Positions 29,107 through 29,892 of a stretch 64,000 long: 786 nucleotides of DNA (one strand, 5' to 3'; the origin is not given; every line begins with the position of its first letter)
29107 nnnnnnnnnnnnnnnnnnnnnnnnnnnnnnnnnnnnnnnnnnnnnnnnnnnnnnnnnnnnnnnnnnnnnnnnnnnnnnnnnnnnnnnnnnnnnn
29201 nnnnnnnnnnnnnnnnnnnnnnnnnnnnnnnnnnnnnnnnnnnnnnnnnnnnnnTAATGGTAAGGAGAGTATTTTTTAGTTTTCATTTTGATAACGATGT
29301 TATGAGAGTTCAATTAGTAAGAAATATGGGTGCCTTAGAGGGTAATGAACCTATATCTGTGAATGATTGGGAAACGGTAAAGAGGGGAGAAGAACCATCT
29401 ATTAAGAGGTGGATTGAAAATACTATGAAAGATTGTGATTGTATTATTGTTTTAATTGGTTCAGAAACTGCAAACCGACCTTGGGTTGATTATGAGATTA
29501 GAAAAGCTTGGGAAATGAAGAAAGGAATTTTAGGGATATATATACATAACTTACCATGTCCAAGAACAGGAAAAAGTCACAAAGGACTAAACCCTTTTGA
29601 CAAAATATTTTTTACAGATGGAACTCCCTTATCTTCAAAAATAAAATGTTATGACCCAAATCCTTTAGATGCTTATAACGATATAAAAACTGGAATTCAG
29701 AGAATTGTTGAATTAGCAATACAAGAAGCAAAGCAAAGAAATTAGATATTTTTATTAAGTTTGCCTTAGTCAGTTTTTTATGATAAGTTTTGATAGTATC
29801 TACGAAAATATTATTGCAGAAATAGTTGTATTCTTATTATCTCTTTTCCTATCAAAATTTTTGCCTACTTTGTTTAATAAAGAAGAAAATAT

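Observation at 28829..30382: Translationally coupled cassette of a 3-TM protein, a TIR-like (DUF1863-type) protein and a TM/zinc-ribbon protein: candidate compact, undescribed TIR-based immune module in an archaeon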

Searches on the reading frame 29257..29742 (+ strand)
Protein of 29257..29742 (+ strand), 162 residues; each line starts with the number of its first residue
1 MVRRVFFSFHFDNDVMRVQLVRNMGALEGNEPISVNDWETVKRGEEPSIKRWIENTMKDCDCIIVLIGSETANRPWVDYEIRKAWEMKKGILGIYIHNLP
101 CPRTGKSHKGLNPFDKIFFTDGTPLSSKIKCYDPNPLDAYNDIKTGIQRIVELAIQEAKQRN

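Call 3: search_protein_families(library=pfam, proteins=[window:29257-29742:+], max_evalue=1)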
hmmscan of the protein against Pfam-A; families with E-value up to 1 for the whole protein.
window:29257-29742:+ (162 aa): 2 families
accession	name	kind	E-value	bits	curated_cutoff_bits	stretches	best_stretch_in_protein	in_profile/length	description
PF08937.16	ThsB_TIR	-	5e-25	88.2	21.2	1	6-98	1-97/100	Thoeris protein ThsB, TIR-like domain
PF13676.11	TIR_2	-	6.7e-06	27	28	1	35-102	29-98/122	TIR domain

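Call 4: search_protein_families(library=padloc, proteins=[window:29257-29742:+], max_evalue=1)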
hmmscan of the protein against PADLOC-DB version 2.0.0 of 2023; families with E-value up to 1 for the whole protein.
window:29257-29742:+ (162 aa): 6 families
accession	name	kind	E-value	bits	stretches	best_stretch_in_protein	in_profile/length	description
PDLC00433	ThsB1|ThsB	-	3.9e-67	223.4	1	1-160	1-163/164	TIR-like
PDLC04688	PDC-M50B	-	4.6e-56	187.5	1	1-159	1-160/162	-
PDLC00431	ThsB1|ThsB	-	1.1e-45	153.9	1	1-149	1-155/162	TIR-like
PDLC00418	ThsB1|ThsB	-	8.1e-09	33.5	1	3-97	5-101/155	TIR-like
PDLC00429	ThsB1|ThsB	-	1.5e-05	23.1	1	39-96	43-102/167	TIR-like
PDLC00420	ThsB1|ThsB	-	0.0091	13.2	1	4-86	3-84/319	TIR-like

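Call 7: search_protein_families(library=ncbifam, proteins=[window:29257-29742:+], max_evalue=1)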
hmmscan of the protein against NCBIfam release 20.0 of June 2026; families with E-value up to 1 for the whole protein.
window:29257-29742:+ (162 aa): 2 families
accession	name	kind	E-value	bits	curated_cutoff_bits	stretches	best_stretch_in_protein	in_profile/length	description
NF058526.1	Thoeris_type3_ThcB4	equivalog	0.042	12.7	220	1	52-94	173-215/375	Thoeris type III anti-phage system protein ThcB4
NF006305.0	PRK08493.1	equivalog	0.064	11.3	591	1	55-100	366-410/819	NADH-quinone oxidoreductase subunit G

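Call 36: find_homologous_proteins(query=window:29257-29742:+, max_evalue=1e-10)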
Query window:29257-29742:+ (162 aa): 1065 proteins with E <= 1e-10 among 1074 candidates; the best 120 are listed.
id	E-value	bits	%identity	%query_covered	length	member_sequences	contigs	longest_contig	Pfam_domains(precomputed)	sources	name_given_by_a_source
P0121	3.0e-107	374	99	100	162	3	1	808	PF13676.12,PF08937.17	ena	-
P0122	6.0e-74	265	71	99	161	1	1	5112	PF13676.12,PF08937.17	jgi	jgi:hypothetical protein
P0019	1.7e-73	264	91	77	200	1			PF08937.17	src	-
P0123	5.1e-71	256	70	97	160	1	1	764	PF08937.17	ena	-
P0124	2.4e-70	254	97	70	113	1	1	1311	PF13676.12,PF08937.17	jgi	-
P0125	1.6e-68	248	65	100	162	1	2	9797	PF08937.17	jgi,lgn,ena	jgi:hypothetical protein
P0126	2.2e-68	247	68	99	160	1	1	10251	PF13676.12,PF08937.17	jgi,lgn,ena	-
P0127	3.3e-68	247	65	99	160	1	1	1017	PF13676.12,PF08937.17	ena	-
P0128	1.1e-67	245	65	98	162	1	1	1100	PF13676.12,PF08937.17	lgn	-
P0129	3.1e-65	237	63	96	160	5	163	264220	PF08937.17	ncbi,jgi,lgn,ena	jgi:hypothetical protein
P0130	9.1e-65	236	64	96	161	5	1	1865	PF08937.17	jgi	jgi:hypothetical protein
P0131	9.2e-65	236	64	99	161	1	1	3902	PF08937.17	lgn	-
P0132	1.2e-64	235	62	98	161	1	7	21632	PF13676.12,PF08937.17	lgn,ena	-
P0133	1.9e-64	234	63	99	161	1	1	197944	PF08937.17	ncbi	-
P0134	4.0e-64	233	63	99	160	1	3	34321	PF08937.17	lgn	-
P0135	6.2e-64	233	64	97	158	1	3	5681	PF08937.17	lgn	-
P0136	8.0e-64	232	64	96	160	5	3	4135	PF08937.17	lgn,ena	-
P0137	2.3e-63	231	63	99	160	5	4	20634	PF08937.17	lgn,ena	-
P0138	2.3e-63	231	62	99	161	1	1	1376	PF08937.17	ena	-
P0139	3.7e-63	230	63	95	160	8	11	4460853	PF08937.17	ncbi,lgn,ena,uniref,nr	ncbi:hypothetical protein HMPREF1212_01899 [Parabacteroides sp. HGS0025]|uniref:TIR domain-containin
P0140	4.5e-62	227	60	96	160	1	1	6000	PF08937.17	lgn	-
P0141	4.6e-62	227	61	98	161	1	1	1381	PF08937.17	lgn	-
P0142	4.7e-62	227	62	95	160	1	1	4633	PF08937.17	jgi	jgi:hypothetical protein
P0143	6.1e-62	226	61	96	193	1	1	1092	PF13676.12,PF08937.17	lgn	-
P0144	6.7e-62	226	64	94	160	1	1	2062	PF08937.17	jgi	jgi:hypothetical protein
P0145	1.0e-61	226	64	98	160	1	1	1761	PF13676.12,PF08937.17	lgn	-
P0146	1.0e-61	226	62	98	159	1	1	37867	PF08937.17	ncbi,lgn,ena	-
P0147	3.0e-61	224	64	94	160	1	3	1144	PF13676.12,PF08937.17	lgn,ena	-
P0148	3.1e-61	224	61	98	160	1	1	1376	PF13676.12,PF08937.17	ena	-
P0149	4.2e-61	224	59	96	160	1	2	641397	PF08937.17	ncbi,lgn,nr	ncbi:MAG: TIR domain-containing protein [Actinobacteria bacterium]|nr:MAG: TIR domain-containing pro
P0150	4.9e-61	223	63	98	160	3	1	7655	PF08937.17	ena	-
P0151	5.6e-61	223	62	95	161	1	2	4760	PF08937.17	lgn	-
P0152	7.0e-61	223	62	96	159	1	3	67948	PF08937.17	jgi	jgi:MTH538 TIR-like domain (DUF1863)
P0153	7.8e-61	223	62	98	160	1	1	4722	PF08937.17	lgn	-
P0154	9.4e-61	223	61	98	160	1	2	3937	PF08937.17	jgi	jgi:hypothetical protein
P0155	1.0e-60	222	62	97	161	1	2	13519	PF08937.17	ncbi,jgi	jgi:hypothetical protein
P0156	1.1e-60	222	64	98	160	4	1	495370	PF08937.17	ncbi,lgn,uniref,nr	ncbi:TIR domain-containing protein [Desulfobacula phenolica]|uniref:MTH538 TIR-like domain n=1 Tax=D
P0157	1.1e-60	222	61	98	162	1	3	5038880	PF08937.17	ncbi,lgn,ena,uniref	ncbi:TIR domain-containing protein [Chryseobacterium cucumeris]|uniref:TIR domain-containing protein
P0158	1.2e-60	222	60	96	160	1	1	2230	PF08937.17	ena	-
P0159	1.5e-60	222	61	96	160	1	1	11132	PF08937.17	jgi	jgi:MTH538 TIR-like domain (DUF1863)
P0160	2.0e-60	221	58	96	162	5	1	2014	PF08937.17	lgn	-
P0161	2.0e-60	221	64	94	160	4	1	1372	PF13676.12,PF08937.17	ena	-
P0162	2.3e-60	221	63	96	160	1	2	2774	PF13676.12,PF08937.17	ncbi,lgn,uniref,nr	ncbi:TIR domain-containing protein [Vibrio harveyi]|uniref:TIR domain-containing protein n=1 Tax=Vib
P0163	2.6e-60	221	62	98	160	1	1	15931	PF13676.12,PF08937.17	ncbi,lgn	-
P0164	3.3e-60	221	63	96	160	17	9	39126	PF08937.17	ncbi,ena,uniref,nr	ncbi:TIR domain-containing protein [uncultured Rheinheimera sp.]|uniref:TIR domain-containing protei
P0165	4.0e-60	220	61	97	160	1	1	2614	PF13676.12,PF08937.17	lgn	-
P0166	4.7e-60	220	63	96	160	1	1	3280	PF13676.12,PF08937.17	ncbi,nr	ncbi:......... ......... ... [Vibrionales bacterium C3R12]|nr:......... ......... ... [Vibrionales b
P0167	4.8e-60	220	63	96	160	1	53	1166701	PF13676.12,PF08937.17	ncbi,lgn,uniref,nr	ncbi:TIR domain-containing protein [Vibrio cholerae]|uniref:TIR domain-containing protein n=1 Tax=Vi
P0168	5.3e-60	220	62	97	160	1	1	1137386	PF13676.12,PF08937.17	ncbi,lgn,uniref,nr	ncbi:TIR domain-containing protein [Vibrio cholerae]|uniref:TIR domain-containing protein n=1 Tax=Vi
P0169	5.5e-60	220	61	96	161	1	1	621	PF08937.17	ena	-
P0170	5.9e-60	220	62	96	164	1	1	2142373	PF08937.17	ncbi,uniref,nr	ncbi:TIR domain-containing protein [Microbulbifer magnicolonia]|uniref:TIR domain-containing protein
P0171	6.7e-60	220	63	94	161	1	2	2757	PF08937.17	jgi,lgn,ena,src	-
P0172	6.7e-60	220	63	96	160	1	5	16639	PF13676.12,PF08937.17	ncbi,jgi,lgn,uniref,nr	ncbi:TPA: TIR domain-containing protein [Vibrio cholerae]|uniref:TIR domain-containing protein n=1 T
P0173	7.7e-60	220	61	94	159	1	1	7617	PF08937.17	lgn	-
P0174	7.9e-60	220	59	98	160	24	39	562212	PF08937.17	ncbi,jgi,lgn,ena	jgi:hypothetical protein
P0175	1.1e-59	219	58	96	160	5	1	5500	PF08937.17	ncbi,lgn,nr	ncbi:MAG: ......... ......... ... [Actinobacteria bacterium]|nr:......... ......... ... [Actinomycet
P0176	1.1e-59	219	62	97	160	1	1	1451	PF13676.12,PF08937.17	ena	-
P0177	1.3e-59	219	62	93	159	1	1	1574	PF08937.17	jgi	jgi:MTH538 TIR-like domain (DUF1863)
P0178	1.3e-59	219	62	95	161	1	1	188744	PF08937.17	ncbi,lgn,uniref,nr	ncbi:MAG TPA: TIR domain-containing protein [Desulfovibrio sp.]|uniref:TIR domain-containing protein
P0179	1.5e-59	219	60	97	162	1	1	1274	PF13676.12,PF08937.17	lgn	-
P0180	1.6e-59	218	61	98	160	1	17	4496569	PF08937.17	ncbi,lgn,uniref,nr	ncbi:TIR domain-containing protein [Yersinia enterocolitica]|uniref:TIR domain protein n=1 Tax=Yersi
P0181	2.4e-59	218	62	96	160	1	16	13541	PF13676.12,PF08937.17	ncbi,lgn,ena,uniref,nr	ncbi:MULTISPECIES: TIR domain-containing protein [Vibrio]|uniref:TIR domain-containing protein n=1 T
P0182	2.5e-59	218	59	97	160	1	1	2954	PF08937.17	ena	-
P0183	2.6e-59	218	62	97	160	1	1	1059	PF08937.17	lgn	-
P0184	3.0e-59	218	58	96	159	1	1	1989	PF08937.17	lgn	-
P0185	3.4e-59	217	61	96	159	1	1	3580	PF08937.17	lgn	-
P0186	3.7e-59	217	60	96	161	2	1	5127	PF08937.17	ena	-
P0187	3.9e-59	217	61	95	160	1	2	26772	PF08937.17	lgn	-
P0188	4.2e-59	217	61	97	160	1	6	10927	PF08937.17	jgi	jgi:hypothetical protein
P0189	4.5e-59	217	62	97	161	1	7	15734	PF08937.17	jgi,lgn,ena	jgi:hypothetical protein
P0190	5.2e-59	217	61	97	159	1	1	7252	PF08937.17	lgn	-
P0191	5.3e-59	217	63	98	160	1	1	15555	PF08937.17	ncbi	ncbi:MAG: TIR domain-containing protein [Waterburya sp.]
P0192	5.5e-59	217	60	97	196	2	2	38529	PF08937.17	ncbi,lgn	-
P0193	7.2e-59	216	57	95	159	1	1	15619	PF13676.12,PF08937.17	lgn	-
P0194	7.4e-59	216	59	98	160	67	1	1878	PF13676.12,PF08937.17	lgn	-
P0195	7.4e-59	216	59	96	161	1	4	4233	PF08937.17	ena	-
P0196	7.6e-59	216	59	98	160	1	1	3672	PF13676.12,PF08937.17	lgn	-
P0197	8.9e-59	216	60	95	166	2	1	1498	PF08937.17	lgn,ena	-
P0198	9.5e-59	216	58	98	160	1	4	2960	PF13676.12,PF08937.17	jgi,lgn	jgi:hypothetical protein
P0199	1.0e-58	216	58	96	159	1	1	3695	PF08937.17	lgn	-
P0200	1.1e-58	216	62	96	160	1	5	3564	PF08937.17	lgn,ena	-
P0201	1.1e-58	216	59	97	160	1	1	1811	PF13676.12,PF08937.17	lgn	-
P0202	1.2e-58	216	61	99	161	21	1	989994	PF08937.17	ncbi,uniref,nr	ncbi:TIR domain-containing protein [Vibrio gallicus]|uniref:TIR domain-containing protein n=1 Tax=Vi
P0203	1.2e-58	216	59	98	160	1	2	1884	PF13676.12,PF08937.17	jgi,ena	jgi:hypothetical protein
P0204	1.2e-58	216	58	98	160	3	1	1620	PF08937.17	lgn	-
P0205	1.5e-58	215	59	97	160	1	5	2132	PF08937.17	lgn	-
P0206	1.9e-58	215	61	96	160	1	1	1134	PF08937.17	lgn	-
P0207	2.0e-58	215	61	96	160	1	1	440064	PF08937.17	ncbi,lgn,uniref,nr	ncbi:TIR domain-containing protein [Microbulbifer rhizosphaerae]|uniref:Thoeris protein ThsB TIR-lik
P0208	2.1e-58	215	60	95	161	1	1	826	PF08937.17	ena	-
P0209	2.4e-58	215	61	98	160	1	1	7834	PF13676.12,PF08937.17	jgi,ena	-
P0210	2.6e-58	215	59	96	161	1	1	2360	PF08937.17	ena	-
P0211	2.7e-58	215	62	96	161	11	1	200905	PF08937.17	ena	-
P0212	2.8e-58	214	58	96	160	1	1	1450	PF08937.17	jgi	-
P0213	3.2e-58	214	58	96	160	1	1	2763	PF08937.17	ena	-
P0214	3.2e-58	214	59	96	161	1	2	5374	PF08937.17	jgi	-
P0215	3.3e-58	214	60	96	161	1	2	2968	PF08937.17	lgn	-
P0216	3.4e-58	214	61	94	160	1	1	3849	PF08937.17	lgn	-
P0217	3.8e-58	214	58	96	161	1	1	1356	PF08937.17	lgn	-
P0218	3.9e-58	214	58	95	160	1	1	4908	PF08937.17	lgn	-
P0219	4.1e-58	214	58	96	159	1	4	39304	PF08937.17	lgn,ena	-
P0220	4.1e-58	214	59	97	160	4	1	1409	PF08937.17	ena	-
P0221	4.1e-58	214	58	96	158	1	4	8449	PF08937.17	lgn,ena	-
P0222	4.4e-58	214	59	98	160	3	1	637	PF13676.12,PF08937.17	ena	-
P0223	5.4e-58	214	61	96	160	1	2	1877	PF08937.17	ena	-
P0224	5.7e-58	213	57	97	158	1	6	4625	PF08937.17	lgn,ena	-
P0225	6.8e-58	213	60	98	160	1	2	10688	PF13676.12,PF08937.17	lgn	-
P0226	7.2e-58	213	60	94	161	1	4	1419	PF08937.17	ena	-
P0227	7.3e-58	213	61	96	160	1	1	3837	PF13676.12,PF08937.17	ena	-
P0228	7.6e-58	213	59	98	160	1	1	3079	PF08937.17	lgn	-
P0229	9.7e-58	213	57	100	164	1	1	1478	PF08937.17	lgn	-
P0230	1.0e-57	213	58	96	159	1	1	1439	PF08937.17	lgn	-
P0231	1.0e-57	213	57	99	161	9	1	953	PF08937.17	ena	-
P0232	1.0e-57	213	57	96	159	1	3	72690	PF08937.17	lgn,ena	-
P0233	1.1e-57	213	57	97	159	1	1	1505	PF08937.17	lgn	-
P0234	1.1e-57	212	57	97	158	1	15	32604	PF08937.17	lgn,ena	-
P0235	1.4e-57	212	59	95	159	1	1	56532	PF08937.17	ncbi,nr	ncbi:MAG: TIR domain-containing protein [Chitinophagaceae bacterium]|nr:TIR domain-containing protei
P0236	1.4e-57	212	58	96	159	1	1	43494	PF08937.17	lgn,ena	-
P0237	1.4e-57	212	57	97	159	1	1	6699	PF08937.17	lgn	-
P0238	1.5e-57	212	57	97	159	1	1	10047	PF08937.17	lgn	-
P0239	1.5e-57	212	59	96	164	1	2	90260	PF08937.17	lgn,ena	-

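Call 37: find_encoding_contigs(protein=P0167, flank=3000, max_places=2)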
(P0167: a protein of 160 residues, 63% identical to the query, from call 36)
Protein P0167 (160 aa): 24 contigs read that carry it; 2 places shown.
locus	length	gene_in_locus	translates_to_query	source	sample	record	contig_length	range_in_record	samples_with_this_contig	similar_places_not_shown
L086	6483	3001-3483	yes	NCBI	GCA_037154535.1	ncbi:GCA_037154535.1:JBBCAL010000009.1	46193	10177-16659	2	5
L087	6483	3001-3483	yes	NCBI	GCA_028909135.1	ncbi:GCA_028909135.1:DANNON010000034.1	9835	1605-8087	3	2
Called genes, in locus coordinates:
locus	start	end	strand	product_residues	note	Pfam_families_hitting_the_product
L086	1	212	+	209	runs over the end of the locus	-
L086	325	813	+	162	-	PF00583:Acetyltransf_1, PF13673:Acetyltransf_10, PF13508:Acetyltransf_7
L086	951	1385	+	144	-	PF00583:Acetyltransf_1, PF13673:Acetyltransf_10, PF13508:Acetyltransf_7, PF08445:FR47 (faint)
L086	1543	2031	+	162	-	-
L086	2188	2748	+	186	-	PF01596:Methyltransf_3, PF01135:PCMT, PF13847:Methyltransf_31 (weak), PF13578:Methyltransf_24, PF13649:Methyltransf_25 (weak)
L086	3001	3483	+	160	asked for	PF08937:ThsB_TIR, PF13676:TIR_2 (weak)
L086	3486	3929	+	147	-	-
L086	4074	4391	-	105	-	PF05016:ParE_toxin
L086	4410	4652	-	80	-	PF02604:PhdYeFM_antitox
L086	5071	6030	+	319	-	-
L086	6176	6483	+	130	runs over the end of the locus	-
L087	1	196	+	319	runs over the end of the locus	-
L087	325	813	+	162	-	PF00583:Acetyltransf_1, PF13673:Acetyltransf_10, PF13508:Acetyltransf_7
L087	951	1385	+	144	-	PF00583:Acetyltransf_1, PF13673:Acetyltransf_10, PF13508:Acetyltransf_7, PF08445:FR47 (faint)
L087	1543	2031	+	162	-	-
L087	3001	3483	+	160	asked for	PF08937:ThsB_TIR, PF13676:TIR_2 (weak)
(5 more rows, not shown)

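Call 38: find_encoding_contigs(protein=P0139, flank=3000, max_places=2)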
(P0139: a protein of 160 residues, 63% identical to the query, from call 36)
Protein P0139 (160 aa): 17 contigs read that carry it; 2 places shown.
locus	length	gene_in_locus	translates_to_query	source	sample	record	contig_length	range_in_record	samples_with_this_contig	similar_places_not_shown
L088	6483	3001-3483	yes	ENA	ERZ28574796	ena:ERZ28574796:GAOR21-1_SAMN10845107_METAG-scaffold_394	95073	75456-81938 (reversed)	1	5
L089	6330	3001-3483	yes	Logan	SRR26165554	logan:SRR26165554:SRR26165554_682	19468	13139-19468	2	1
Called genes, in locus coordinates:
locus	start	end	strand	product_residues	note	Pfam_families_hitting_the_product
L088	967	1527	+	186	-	PF13676:TIR_2 (weak)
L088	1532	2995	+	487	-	PF13289:SIR2_2, PF18185:STALD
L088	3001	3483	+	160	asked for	PF08937:ThsB_TIR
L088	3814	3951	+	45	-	-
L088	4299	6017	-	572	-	PF14293:YWFCY, PF02534:T4SS-DNA_transf, PF10412:TrwB_AAD_bind, PF12696:TraG-D_C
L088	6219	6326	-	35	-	PF14293:YWFCY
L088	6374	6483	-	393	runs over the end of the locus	PF03432:Relaxase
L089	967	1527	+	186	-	PF13676:TIR_2 (weak)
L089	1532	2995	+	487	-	PF13289:SIR2_2, PF18185:STALD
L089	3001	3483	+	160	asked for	PF08937:ThsB_TIR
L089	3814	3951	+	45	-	-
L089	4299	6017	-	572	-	PF14293:YWFCY, PF02534:T4SS-DNA_transf, PF10412:TrwB_AAD_bind, PF12696:TraG-D_C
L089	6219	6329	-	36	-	?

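Call 40: search_protein_families(library=pfam, proteins=[L086:3486-3926:+], max_evalue=1)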
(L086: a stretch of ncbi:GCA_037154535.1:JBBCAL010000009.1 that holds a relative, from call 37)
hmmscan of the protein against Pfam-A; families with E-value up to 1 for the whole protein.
L086:3486-3926:+ (147 aa): 2 families
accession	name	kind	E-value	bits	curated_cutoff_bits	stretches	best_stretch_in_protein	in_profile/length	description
PF20558.3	DUF6769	-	0.039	15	27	1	28-103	49-122/130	Family of unknown function (DUF6769)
PF09211.15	DUF1958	-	0.12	13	24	1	96-120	14-38/63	Domain of unknown function (DUF1958)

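Call 41: find_encoding_contigs(protein=P0157, flank=2500, max_places=2)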
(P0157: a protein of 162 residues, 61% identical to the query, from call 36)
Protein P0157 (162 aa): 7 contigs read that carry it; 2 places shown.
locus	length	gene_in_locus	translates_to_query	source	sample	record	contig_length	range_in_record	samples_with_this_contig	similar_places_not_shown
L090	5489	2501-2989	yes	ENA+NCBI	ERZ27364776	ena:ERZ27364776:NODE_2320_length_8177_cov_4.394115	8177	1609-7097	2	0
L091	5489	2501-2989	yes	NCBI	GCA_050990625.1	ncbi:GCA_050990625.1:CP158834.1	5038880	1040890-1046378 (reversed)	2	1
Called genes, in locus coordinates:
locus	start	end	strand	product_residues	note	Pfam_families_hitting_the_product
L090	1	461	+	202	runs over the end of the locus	PF08937:ThsB_TIR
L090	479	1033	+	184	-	PF08937:ThsB_TIR (weak), PF13676:TIR_2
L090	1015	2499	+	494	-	PF13289:SIR2_2, PF18185:STALD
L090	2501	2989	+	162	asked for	PF08937:ThsB_TIR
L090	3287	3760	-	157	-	-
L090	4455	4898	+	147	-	PF04002:RadC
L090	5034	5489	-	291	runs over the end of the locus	PF13595:DUF4138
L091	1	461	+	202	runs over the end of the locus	PF08937:ThsB_TIR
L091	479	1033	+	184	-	PF08937:ThsB_TIR (weak), PF13676:TIR_2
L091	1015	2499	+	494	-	PF13289:SIR2_2, PF18185:STALD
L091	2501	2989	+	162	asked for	PF08937:ThsB_TIR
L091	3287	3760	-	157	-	-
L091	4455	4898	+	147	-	PF04002:RadC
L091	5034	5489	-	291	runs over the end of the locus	PF13595:DUF4138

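Call 42: find_encoding_contigs(protein=P0180, flank=2500, max_places=2)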
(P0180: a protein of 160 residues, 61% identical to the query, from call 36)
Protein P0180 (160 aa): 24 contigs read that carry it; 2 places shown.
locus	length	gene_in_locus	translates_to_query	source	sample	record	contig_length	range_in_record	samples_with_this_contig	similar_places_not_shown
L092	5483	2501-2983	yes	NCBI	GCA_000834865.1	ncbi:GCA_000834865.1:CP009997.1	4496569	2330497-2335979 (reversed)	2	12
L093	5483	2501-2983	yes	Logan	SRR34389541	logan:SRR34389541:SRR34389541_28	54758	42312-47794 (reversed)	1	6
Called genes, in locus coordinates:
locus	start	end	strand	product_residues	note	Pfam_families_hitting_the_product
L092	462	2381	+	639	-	PF05729:NACHT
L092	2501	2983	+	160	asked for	PF08937:ThsB_TIR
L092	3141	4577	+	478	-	PF13289:SIR2_2, PF18185:STALD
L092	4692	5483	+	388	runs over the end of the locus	PF13676:TIR_2 (faint)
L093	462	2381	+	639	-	PF05729:NACHT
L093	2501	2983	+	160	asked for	PF08937:ThsB_TIR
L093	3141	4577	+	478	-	PF13289:SIR2_2, PF18185:STALD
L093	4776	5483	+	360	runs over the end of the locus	PF13676:TIR_2 (faint)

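Call 67: search_solved_structures(query=window:29257-29742:+, max_evalue=0.01, show_alignments=2)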
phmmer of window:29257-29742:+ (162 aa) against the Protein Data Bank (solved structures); distinct sequences matched with E-value up to 0.01: 3.
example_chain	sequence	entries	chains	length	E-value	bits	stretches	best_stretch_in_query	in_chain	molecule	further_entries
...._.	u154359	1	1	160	4e-54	186.2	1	1-156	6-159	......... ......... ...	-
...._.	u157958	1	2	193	4.9e-17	65.5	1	1-119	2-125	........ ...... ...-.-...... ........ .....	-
6lhy_A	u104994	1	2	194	5e-17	65.5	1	1-119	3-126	DUF1863 domain-containing protein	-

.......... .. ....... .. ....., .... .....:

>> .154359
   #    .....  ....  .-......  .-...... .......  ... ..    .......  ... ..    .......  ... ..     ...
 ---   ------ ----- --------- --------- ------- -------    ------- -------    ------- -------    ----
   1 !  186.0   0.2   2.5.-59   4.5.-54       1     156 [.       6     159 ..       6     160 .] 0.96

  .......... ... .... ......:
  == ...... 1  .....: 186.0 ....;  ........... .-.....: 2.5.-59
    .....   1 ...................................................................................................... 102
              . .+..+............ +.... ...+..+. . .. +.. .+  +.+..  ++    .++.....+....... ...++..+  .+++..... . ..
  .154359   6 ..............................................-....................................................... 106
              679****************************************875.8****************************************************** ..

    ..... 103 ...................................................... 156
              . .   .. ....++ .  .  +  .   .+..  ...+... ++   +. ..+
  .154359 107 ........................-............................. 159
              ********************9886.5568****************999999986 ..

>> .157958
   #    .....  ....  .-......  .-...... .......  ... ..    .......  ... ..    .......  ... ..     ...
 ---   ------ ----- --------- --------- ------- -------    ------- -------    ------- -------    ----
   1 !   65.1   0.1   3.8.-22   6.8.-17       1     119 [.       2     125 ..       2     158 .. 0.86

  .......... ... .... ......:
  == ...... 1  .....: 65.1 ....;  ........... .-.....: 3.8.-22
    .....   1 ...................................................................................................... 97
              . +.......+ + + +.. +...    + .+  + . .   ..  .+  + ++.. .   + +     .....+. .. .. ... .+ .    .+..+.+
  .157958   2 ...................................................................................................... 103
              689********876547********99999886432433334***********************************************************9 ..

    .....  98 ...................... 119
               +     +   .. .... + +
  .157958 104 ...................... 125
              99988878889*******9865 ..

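Call 77: search_protein_families(library=phrogs, proteins=[window:29257-29742:+], max_evalue=0.1)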
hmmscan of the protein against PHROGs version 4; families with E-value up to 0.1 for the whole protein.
window:29257-29742:+ (162 aa): 3 families
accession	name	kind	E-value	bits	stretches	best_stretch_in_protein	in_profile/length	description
phrog_6988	-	unknown function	9.6e-12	46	1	41-98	47-104/135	-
phrog_13658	-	unknown function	7.6e-06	26.8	1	1-86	1-83/198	-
phrog_29177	-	unknown function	0.00036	21.1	1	37-94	40-93/250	-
